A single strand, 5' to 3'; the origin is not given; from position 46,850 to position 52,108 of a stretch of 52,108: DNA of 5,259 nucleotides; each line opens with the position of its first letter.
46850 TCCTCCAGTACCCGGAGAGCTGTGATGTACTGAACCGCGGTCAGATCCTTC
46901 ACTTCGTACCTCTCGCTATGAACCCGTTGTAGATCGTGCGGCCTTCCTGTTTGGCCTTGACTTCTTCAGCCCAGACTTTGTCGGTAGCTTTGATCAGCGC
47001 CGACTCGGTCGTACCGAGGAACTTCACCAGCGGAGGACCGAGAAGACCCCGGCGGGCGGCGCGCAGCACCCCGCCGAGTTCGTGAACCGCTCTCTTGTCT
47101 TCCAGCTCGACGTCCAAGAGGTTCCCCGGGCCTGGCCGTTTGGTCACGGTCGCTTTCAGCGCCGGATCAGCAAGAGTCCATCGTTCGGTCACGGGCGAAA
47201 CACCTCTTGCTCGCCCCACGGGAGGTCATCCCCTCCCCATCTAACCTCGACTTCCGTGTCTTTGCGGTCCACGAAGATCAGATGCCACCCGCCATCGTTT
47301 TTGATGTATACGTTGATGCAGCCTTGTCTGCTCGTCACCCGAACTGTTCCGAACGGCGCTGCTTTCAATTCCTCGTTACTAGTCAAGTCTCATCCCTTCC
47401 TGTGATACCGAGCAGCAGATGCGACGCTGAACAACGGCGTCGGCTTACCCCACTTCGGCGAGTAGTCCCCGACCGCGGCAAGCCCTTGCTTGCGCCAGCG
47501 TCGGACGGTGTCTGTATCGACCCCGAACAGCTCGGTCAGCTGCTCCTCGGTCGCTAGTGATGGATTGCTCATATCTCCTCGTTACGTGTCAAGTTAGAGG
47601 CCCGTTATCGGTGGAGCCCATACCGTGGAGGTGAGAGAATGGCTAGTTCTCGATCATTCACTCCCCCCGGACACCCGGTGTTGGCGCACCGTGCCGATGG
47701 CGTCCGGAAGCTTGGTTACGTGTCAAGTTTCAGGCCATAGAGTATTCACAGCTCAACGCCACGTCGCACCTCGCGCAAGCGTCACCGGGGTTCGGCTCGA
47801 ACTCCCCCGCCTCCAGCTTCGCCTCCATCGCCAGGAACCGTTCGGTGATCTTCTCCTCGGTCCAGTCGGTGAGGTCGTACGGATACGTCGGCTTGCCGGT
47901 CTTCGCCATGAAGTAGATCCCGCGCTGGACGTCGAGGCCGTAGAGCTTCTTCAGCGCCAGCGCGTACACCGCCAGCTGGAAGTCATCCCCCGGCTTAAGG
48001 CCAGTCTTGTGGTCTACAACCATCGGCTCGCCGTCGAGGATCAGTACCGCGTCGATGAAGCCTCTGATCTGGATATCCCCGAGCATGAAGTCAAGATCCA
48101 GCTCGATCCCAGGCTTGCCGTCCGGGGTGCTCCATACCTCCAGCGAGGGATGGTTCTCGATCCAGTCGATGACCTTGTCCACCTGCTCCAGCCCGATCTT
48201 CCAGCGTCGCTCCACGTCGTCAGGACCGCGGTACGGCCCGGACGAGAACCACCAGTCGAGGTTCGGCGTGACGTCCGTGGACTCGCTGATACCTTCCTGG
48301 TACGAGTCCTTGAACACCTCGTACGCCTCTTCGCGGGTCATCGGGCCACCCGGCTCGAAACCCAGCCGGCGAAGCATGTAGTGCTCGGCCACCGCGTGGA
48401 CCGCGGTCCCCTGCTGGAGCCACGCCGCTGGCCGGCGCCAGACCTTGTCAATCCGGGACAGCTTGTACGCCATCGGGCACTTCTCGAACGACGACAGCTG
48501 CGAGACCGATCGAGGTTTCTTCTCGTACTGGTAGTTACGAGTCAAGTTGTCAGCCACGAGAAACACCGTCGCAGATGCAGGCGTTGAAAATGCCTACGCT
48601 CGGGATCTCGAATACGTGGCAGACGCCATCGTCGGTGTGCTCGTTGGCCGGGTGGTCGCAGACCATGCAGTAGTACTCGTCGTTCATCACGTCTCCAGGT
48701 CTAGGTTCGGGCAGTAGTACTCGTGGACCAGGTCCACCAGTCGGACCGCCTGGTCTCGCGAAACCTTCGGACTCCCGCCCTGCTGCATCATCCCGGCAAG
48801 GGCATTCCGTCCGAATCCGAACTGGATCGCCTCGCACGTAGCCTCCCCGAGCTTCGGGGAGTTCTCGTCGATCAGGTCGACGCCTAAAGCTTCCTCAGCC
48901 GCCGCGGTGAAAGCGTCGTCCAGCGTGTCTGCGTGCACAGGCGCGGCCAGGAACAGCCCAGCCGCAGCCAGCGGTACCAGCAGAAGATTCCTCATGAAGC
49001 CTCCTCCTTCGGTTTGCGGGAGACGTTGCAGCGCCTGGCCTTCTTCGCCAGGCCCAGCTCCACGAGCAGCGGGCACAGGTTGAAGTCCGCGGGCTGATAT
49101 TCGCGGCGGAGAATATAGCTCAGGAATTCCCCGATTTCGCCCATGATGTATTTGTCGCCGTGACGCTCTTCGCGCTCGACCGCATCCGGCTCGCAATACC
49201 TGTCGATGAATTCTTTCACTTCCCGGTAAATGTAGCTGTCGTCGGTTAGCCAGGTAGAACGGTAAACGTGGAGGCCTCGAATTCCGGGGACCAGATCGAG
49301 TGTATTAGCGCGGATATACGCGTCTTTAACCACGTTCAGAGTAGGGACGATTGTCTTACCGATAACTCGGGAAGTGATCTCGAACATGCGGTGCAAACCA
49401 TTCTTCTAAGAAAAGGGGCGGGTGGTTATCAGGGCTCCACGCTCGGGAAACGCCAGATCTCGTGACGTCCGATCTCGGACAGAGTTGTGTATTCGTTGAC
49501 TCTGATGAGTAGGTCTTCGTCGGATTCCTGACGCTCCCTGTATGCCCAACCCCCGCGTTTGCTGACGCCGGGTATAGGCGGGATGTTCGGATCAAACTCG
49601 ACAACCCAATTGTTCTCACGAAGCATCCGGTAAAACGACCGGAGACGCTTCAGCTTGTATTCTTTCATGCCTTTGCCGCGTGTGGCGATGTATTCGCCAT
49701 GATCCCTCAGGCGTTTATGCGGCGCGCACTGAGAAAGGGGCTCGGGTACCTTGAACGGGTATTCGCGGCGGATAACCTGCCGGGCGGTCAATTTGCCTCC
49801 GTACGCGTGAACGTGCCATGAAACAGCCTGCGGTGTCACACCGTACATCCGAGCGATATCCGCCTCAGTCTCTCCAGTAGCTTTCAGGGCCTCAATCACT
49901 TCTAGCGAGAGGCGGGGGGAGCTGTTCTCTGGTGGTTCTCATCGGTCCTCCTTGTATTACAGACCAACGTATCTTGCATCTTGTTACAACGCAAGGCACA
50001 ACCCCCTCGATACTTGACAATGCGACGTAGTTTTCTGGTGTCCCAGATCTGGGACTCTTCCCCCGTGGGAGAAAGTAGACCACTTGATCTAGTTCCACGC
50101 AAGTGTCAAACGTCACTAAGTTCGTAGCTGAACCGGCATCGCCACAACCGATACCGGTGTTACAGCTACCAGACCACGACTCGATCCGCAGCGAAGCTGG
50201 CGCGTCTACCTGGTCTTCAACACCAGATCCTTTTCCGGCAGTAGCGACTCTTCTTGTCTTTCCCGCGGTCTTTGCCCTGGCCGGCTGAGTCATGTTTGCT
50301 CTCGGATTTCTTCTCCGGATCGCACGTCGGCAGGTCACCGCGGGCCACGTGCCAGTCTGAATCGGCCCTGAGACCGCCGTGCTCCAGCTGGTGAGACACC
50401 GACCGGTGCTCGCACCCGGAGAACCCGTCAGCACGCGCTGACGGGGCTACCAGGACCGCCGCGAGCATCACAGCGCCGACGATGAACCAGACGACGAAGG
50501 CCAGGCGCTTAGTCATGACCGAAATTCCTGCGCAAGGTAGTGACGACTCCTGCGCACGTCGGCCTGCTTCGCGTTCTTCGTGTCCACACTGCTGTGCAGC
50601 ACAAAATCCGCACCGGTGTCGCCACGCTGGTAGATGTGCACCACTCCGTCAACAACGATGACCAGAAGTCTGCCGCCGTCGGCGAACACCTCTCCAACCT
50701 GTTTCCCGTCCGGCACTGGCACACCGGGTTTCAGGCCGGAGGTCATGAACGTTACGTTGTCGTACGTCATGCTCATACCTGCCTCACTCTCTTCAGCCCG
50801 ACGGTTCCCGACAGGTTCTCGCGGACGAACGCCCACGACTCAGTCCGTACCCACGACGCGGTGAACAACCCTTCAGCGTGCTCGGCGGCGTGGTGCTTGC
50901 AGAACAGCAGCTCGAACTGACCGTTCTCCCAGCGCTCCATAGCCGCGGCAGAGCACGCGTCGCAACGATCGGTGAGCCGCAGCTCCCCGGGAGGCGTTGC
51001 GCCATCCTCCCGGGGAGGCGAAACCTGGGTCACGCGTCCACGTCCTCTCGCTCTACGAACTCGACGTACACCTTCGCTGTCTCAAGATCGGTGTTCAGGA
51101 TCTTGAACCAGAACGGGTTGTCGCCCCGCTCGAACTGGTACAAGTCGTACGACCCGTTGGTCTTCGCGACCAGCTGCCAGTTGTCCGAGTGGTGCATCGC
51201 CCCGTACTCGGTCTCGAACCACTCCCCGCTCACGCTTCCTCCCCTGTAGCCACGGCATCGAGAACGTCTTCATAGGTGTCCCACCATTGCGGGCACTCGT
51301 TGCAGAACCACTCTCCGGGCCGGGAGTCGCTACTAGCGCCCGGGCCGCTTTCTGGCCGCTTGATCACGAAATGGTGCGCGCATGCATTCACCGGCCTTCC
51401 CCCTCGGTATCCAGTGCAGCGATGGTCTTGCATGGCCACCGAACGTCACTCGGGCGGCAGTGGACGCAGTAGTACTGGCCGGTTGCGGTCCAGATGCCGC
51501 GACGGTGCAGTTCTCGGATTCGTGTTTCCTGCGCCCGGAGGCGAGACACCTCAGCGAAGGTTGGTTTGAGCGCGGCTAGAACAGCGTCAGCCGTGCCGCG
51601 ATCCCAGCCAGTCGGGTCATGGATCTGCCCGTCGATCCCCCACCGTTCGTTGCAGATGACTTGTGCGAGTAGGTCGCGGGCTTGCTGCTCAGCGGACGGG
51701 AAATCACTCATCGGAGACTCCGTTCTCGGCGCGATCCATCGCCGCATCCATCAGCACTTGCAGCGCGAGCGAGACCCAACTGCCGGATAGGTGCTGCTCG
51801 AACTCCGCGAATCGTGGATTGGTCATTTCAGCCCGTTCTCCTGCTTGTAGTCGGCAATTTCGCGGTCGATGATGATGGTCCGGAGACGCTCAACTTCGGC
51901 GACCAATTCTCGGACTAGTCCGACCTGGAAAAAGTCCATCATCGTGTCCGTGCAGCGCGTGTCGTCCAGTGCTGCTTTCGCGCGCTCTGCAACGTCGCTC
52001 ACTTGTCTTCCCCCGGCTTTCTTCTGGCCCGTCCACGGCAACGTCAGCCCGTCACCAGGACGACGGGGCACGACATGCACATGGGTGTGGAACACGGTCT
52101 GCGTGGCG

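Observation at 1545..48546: Genome-wide oriented 13-mer network (stoperator-type silencing sites) tied to the resident repressor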

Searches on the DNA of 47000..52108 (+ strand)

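Call 5: search_dna_similar(query=window:47000-52108:+, collection=phages, mode=near, max_rows=15)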
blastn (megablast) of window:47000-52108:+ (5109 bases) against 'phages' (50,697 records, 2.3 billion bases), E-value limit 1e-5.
Records with a match: 579; places in all: 657; records where one place covers at least 80% of the query: 0.
Best place of each record, by identity: >=99% 47; 95-99% 155; 90-95% 341; 80-90% 36.
By first word of the organism name: Mycobacterium 577; Mycolicibacterium 2.
By host as written in the record: Mycobacterium smegmatis mc2 155 403; Mycobacterium smegmatis mc#155 71; Mycobacterium smegmatis mc2155 44; Mycobacterium sp. 21; - 11; Mycobacterium smegamtis mc2 155 5; Mycolicibacterium smegmatis MC2 155 3; Mycolicibacterium smegmatis 2; and 15 more.
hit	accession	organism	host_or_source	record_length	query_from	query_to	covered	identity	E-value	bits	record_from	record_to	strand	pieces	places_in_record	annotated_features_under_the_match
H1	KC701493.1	Mycobacterium phage CASbig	Mycobacterium smegmatis mc2 155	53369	1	4245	78%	90.9%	0e+0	5296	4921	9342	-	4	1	putative RecB | putative repressor protein | hypothetical protein (x10)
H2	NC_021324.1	Mycobacterium phage CASbig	Mycobacterium smegmatis mc2 155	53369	1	4245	78%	90.9%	0e+0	5296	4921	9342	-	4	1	exonuclease | transcriptional repressor | hypothetical protein (x9) | site-specific recombination directionality factor RDF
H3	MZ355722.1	Mycobacterium phage Bexan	Mycobacterium smegmatis mc#155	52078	1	4423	76%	90.6%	0e+0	5145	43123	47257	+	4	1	66: Cas4 exonuclease | 70: immunity repressor | 69: hypothetical protein | 64: hypothetical protein | 68: hypothetical protein | and 8 other names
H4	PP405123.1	Mycobacterium phage StrongArm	Mycobacterium smegmatis mc#155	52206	1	4423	76%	90.6%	0e+0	5145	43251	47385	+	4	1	67: Cas4 exonuclease | 71: immunity repressor | 70: hypothetical protein | 65: hypothetical protein | 69: hypothetical protein | and 8 other names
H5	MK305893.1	Mycobacterium phage Beatrix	Mycobacterium smegmatis mc2 155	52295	1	4423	70%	95.4%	0e+0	5696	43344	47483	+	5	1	68: Cas4 exonuclease | 72: immunity repressor | 71: hypothetical protein | 70: hypothetical protein | 66: hypothetical protein | and 8 other names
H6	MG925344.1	Mycobacterium phage Ichabod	Mycobacterium smegmatis mc2 155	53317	1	4234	73%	90.6%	0e+0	4971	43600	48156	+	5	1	73: Cas4 exonuclease | 74: HNH endonuclease | 78: immunity repressor | 77: hypothetical protein | 71: hypothetical protein | and 8 other names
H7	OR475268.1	Mycobacterium phage PascalRango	Mycobacterium smegmatis mc#155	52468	1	4234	73%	90.5%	0e+0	4937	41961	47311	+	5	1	67: Cas4 exonuclease | 73: immunity repressor | 66: DNA methyltransferase | 72: hypothetical protein | 68: HNH endonuclease | and 11 other names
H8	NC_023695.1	Mycobacterium phage Violet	Mycobacterium smegmatis mc2 155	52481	1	4234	72%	90.6%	0e+0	4879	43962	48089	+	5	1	66: exonuclease | 70: transcriptional repressor | 69: hypothetical protein | 64: hypothetical protein | 68: hypothetical protein | and 8 other names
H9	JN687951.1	Mycobacterium phage Violet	Mycobacterium smegmatis mc2 155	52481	1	4234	72%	90.6%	0e+0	4879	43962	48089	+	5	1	66: Cas4 exonuclease | 70: immunity repressor | 69: hypothetical protein | 64: hypothetical protein | 68: hypothetical protein | and 8 other names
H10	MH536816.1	Mycobacterium phage DrFeelGood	Mycobacterium smegmatis mc#155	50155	1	4234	73%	90.4%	0e+0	4854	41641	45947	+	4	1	67: Cas4 exonuclease | 71: immunity repressor | 70: hypothetical protein | 73: hypothetical protein | 65: hypothetical protein | and 8 other names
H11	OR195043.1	Mycobacterium phage Ashballer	Mycobacterium smegmatis mc2 155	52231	1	4234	72%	90.6%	0e+0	4852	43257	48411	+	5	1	72: DNA methyltransferase | 73: RecB-like exonuclease/helicase | 77: immunity repressor | 76: hypothetical protein | 70: hypothetical protein | and 8 other names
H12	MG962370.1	Mycobacterium phage Kykar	Mycobacterium smegmatis mc2 155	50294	1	4252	72%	90.1%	0e+0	4774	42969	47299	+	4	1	71: Cas4 exonuclease | 68: hypothetical protein | 75: immunity repressor | 74: hypothetical protein | 73: hypothetical protein | and 8 other names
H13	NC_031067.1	Mycobacterium phage Makemake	Mycobacterium smegmatis mc2 155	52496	1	4234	72%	90.6%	0e+0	4860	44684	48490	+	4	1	74: exonuclease | 78: transcriptional repressor | 77: hypothetical protein | 76: hypothetical protein | 79: site-specific recombination directionality factor RDF | and 7 other names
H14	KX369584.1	Mycobacterium phage Makemake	Mycobacterium smegmatis mc2 155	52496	1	4234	72%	90.6%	0e+0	4860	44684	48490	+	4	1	74: Cas4 exonuclease | 78: immunity repressor | 77: hypothetical protein | 76: hypothetical protein | 79: hypothetical protein | and 7 other names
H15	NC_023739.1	Mycobacterium phage BillKnuckles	Mycobacterium smegmatis mc2 155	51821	1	4234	72%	90.4%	0e+0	4811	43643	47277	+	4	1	65: exonuclease | 69: transcriptional repressor | 68: repressor | 67: hypothetical protein | 70: site-specific recombination directionality factor RDF | and 6 other names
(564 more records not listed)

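Call 25: search_dna_similar(query=window:49380-50010:-, collection=phages, mode=near, max_rows=40)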
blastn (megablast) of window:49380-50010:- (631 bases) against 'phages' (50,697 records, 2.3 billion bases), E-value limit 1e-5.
Records with a match: 359; places in all: 359; records where one place covers at least 80% of the query: 357.
Best place of each record, by identity: 95-99% 359.
By first word of the organism name: Mycobacterium 359.
By host as written in the record: Mycobacterium smegmatis mc2 155 256; Mycobacterium smegmatis mc#155 42; Mycobacterium smegmatis mc2155 23; Mycobacterium sp. 13; - 8; Mycobacterium smegamtis mc2 155 5; Mycobacterium smegmatic mc2 155 2; Mycolicibacterium smegmatis 2; and 8 more.
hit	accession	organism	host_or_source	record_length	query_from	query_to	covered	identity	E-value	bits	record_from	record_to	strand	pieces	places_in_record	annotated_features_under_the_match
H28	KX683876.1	Mycobacterium phage CactusRose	Mycobacterium smegmatis mc2 155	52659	1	631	100%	97.9%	0e+0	1092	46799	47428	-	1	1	immunity repressor | hypothetical protein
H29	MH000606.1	Mycobacterium phage Fascinus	Mycobacterium smegmatis mc2 155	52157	1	631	100%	97.9%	0e+0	1092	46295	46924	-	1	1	71: immunity repressor | 70: hypothetical protein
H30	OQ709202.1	Mycobacterium phage Slagathor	Mycobacterium smegmatis mc#155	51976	2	631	100%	98.1%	0e+0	1096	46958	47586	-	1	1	76: immunity repressor | 75: hypothetical protein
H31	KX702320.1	Mycobacterium phage Bigfoot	Mycobacterium smegmatis mc2 155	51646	1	631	100%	97.8%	0e+0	1088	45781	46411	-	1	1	immunity repressor | hypothetical protein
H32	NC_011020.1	Mycobacterium phage Jasper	Mycobacterium sp.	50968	1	631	100%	97.8%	0e+0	1086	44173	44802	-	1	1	74: transcriptional repressor | 73: hypothetical protein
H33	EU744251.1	Mycobacterium phage Jasper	Mycobacterium sp.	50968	1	631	100%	97.8%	0e+0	1086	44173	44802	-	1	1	74: immunity repressor | 73: hypothetical protein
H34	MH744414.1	Mycobacterium phage Arcanine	Mycobacterium smegmatis mc2 155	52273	1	631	100%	97.8%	0e+0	1086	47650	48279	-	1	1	79: immunity repressor | 78: hypothetical protein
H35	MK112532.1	Mycobacterium phage Bones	Mycobacterium smegmatis mc2 155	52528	1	631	100%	97.8%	0e+0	1086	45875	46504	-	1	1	71: immunity repressor | 70: hypothetical protein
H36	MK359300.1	Mycobacterium phage AFIS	Mycobacterium smegmatic mc2 155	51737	1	631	100%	97.8%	0e+0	1086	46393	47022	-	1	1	72: immunity repressor | 71: hypothetical protein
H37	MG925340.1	Mycobacterium phage Corvo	Mycobacterium smegmatis mc2 155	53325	2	631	100%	97.8%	0e+0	1085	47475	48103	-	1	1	77: immunity repressor | 76: hypothetical protein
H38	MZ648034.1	Mycobacterium phage Ohno789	Mycobacterium smegmatis mc2 155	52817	2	631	100%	97.8%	0e+0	1085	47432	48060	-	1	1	78: immunity repressor | 77: hypothetical protein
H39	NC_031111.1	Mycobacterium phage Gompeii16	soil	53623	1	631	100%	97.6%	0e+0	1081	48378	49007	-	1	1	transcriptional repressor | hypothetical protein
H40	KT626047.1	Mycobacterium phage Dynamix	Mycobacterium smegmatis mc2 155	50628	1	631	100%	97.6%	0e+0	1081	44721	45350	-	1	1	immunity repressor | hypothetical protein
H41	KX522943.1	Mycobacterium phage Gompeii16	soil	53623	1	631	100%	97.6%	0e+0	1081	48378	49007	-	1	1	immunity repressor | hypothetical protein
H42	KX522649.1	Mycobacterium phage Bircsak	Mycobacterium smegmatis mc2 155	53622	1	631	100%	97.6%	0e+0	1081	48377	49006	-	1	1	immunity repressor | hypothetical protein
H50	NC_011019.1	Mycobacterium phage KBG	Mycobacterium sp.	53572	1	631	100%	97.5%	0e+0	1077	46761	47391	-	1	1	transcriptional repressor | hypothetical protein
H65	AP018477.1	Mycobacterium phage BK1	-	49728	1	631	100%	97.3%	0e+0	1072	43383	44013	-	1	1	putative immunity repressor (x2) | hypothetical protein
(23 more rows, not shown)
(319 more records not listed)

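Call 26: get_annotated_region(hit=H31, flank=300)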
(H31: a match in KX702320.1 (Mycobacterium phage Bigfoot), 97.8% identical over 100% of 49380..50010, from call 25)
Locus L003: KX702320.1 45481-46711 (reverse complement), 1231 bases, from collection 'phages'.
description: Mycobacterium phage Bigfoot, complete genome.
organism: Mycobacterium phage Bigfoot (NCBI taxid 1897425)
taxonomy: Viruses; Duplodnaviria; Heunggongvirae; Uroviricota; Caudoviricetes; Fromanvirus
host: Mycobacterium smegmatis mc2 155; source: soil; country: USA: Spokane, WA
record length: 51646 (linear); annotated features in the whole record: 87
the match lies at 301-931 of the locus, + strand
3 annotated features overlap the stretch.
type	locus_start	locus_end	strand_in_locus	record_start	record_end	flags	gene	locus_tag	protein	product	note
CDS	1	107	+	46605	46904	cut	-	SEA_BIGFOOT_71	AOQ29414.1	hypothetical protein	-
CDS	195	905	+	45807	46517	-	-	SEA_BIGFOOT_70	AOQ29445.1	immunity repressor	Immunity repressor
CDS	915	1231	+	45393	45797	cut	-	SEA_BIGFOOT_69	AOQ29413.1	hypothetical protein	-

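Call 27: get_annotated_region(hit=H65, flank=300)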
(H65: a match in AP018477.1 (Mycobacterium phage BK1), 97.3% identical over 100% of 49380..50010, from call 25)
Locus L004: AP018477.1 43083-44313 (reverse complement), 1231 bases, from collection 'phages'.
description: Mycobacterium phage BK1 DNA, complete sequence.
organism: Mycobacterium phage BK1 (NCBI taxid 2072006)
taxonomy: Viruses; Duplodnaviria; Heunggongvirae; Uroviricota; Caudoviricetes; Fromanvirus
host: -; source: -; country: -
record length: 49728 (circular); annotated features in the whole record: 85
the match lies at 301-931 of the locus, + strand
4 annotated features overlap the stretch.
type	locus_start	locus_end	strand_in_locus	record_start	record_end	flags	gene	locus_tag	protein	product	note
CDS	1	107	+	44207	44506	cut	-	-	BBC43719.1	hypothetical protein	ORF70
CDS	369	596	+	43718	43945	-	-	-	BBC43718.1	putative immunity repressor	ORF69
CDS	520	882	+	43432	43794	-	-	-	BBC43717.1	putative immunity repressor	ORF68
CDS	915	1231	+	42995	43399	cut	-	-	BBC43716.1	hypothetical protein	ORF67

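Call 28: get_annotated_region(hit=H28, flank=300)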
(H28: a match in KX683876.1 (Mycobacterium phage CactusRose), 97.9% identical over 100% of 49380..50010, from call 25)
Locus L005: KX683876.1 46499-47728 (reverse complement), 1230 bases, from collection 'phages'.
description: Mycobacterium phage CactusRose, complete genome.
organism: Mycobacterium phage CactusRose (NCBI taxid 1897449)
taxonomy: Viruses; Duplodnaviria; Heunggongvirae; Uroviricota; Caudoviricetes; Fromanvirus
host: Mycobacterium smegmatis mc2 155; source: soil; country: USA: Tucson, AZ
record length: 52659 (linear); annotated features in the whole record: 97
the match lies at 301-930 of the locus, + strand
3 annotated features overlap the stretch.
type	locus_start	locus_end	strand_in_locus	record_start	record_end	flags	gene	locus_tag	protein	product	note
CDS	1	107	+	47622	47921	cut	-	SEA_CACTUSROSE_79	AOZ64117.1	membrane domain protein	-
CDS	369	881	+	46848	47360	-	-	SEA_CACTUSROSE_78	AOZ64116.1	immunity repressor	-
CDS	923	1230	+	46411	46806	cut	-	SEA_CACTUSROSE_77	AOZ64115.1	hypothetical protein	-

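Call 29: get_annotated_region(hit=H50, flank=300)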
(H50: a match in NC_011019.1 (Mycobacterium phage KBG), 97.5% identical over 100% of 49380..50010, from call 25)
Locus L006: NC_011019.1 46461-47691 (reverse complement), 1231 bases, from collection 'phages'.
description: Mycobacterium phage KBG, complete genome.
organism: Mycobacterium phage KBG (NCBI taxid 2914011)
taxonomy: Viruses; Duplodnaviria; Heunggongvirae; Uroviricota; Caudoviricetes; Fromanvirus; Fromanvirus KBG
host: Mycobacterium sp.; source: dirt; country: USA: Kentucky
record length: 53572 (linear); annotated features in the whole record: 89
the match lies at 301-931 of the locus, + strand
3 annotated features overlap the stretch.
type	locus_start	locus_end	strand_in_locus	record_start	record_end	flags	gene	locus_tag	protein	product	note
CDS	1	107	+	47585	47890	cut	-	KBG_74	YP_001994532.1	site-specific recombination directionality factor RDF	gp74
CDS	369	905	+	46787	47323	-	-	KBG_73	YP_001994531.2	transcriptional repressor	gp73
CDS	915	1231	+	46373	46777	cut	-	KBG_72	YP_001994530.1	hypothetical protein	gp72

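Call 45: search_dna_similar(query=window:49880-49948:-, collection=phages, mode=near, max_rows=12)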
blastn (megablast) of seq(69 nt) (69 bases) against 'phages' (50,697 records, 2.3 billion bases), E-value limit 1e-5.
Records with a match: 326; places in all: 326; records where one place covers at least 80% of the query: 321.
Best place of each record, by identity: >=99% 2; 95-99% 300; 90-95% 24.
By first word of the organism name: Mycobacterium 326.
By host as written in the record: Mycobacterium smegmatis mc2 155 226; Mycobacterium smegmatis mc#155 40; Mycobacterium smegmatis mc2155 22; Mycobacterium sp. 13; - 8; Mycobacterium smegamtis mc2 155 5; Mycolicibacterium smegmatis 2; Mycobacterium smegmatic mc2 155 2; and 8 more.
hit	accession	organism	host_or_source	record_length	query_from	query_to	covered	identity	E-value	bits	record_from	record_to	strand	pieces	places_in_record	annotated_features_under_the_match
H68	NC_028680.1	Mycobacterium phage Pepe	Mycobacterium smegmatis mc2 155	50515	1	69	100%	100.0%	2e-28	128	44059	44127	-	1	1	transcriptional repressor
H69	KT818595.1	Mycobacterium phage Pepe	Mycobacterium smegmatis mc2 155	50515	1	69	100%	100.0%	2e-28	128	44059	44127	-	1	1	immunity repressor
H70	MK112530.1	Mycobacterium phage BigPaolini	Mycobacterium smegmatis mc2 155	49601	1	69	100%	98.6%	9e-27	122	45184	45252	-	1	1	73: immunity repressor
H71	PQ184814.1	Mycobacterium phage Sorpresa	Mycobacterium smegmatis mc2155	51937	1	69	100%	98.6%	3e-26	121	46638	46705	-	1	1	74: immunity repressor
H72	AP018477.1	Mycobacterium phage BK1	-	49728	1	69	100%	98.6%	3e-26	121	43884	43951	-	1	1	putative immunity repressor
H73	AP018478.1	Mycobacterium phage A6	-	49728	1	69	100%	98.6%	3e-26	121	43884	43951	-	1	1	putative immunity repressor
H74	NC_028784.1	Mycobacterium phage Tasp14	Mycobacterium smegmatis mc2 155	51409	1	69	100%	98.6%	3e-26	121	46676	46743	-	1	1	transcriptional repressor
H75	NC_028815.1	Mycobacterium phage Nhonho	Mycobacterium smegmatis mc2155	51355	1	69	100%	98.6%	3e-26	121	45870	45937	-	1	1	transcriptional repressor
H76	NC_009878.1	Mycobacterium phage Bethlehem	-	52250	1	69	100%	98.6%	3e-26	121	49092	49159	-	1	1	transcriptional repressor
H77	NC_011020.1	Mycobacterium phage Jasper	Mycobacterium sp.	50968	1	69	100%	98.6%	3e-26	121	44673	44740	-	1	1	74: transcriptional repressor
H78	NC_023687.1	Mycobacterium phage Bruns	Mycobacterium smegmatis mc2 155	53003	1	69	100%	98.6%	3e-26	121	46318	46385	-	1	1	78: transcriptional repressor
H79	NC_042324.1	Mycobacterium phage Museum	Mycobacterium smegmatis mc2 155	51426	1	69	100%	98.6%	3e-26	121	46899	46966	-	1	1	75: transcriptional repressor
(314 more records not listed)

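Call 46: get_annotated_region(hit=H69, flank=700)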
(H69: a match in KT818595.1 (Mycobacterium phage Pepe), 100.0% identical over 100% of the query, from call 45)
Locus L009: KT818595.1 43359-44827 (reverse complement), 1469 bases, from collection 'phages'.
description: Mycobacterium phage Pepe, complete genome.
organism: Mycobacterium phage Pepe (NCBI taxid 1735466)
taxonomy: Viruses; Duplodnaviria; Heunggongvirae; Uroviricota; Caudoviricetes; Fromanvirus
host: Mycobacterium smegmatis mc2 155; source: compost; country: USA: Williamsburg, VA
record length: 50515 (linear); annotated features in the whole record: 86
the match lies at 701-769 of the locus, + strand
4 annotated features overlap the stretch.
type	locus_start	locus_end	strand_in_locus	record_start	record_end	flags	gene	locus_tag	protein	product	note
CDS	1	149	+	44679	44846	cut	-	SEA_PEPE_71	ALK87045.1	hypothetical protein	-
CDS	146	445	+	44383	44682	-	-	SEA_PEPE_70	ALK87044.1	hypothetical protein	-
CDS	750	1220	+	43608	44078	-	-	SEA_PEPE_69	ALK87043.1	immunity repressor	Immunity repressor, possibly truncated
CDS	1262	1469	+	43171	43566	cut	-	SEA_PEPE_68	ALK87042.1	hypothetical protein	-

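Call 47: get_annotated_region(hit=H70, flank=700)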
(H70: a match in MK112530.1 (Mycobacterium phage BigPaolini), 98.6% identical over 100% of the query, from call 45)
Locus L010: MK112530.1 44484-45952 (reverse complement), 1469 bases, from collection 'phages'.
description: Mycobacterium phage BigPaolini, complete genome.
organism: Mycobacterium phage BigPaolini (NCBI taxid 2488962)
taxonomy: Viruses; Duplodnaviria; Heunggongvirae; Uroviricota; Caudoviricetes; Fromanvirus
host: Mycobacterium smegmatis mc2 155; source: soil; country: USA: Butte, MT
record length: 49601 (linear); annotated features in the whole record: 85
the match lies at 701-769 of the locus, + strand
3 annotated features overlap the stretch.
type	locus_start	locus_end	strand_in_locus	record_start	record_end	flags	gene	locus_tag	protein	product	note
CDS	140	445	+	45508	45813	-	74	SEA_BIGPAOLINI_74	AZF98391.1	hypothetical protein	-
CDS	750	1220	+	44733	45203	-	73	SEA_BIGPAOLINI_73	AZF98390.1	immunity repressor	-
CDS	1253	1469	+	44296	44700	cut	72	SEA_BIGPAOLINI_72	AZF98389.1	hypothetical protein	-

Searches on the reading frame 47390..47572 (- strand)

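Call 63: search_protein_families(library=phrogs, proteins=[window:47390-47572:-], max_evalue=0.001)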
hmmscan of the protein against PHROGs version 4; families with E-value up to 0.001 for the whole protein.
window:47390-47572:- (60 aa): 2 families
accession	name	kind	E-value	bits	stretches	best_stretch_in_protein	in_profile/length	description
phrog_1763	-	DNA, RNA and nucleotide metabolism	1.4e-42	144.2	1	1-60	1-60/60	HTH DNA binding protein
phrog_2474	-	transcription regulation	0.00028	21.8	1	4-35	46-77/118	MerR-like transcriptional regulator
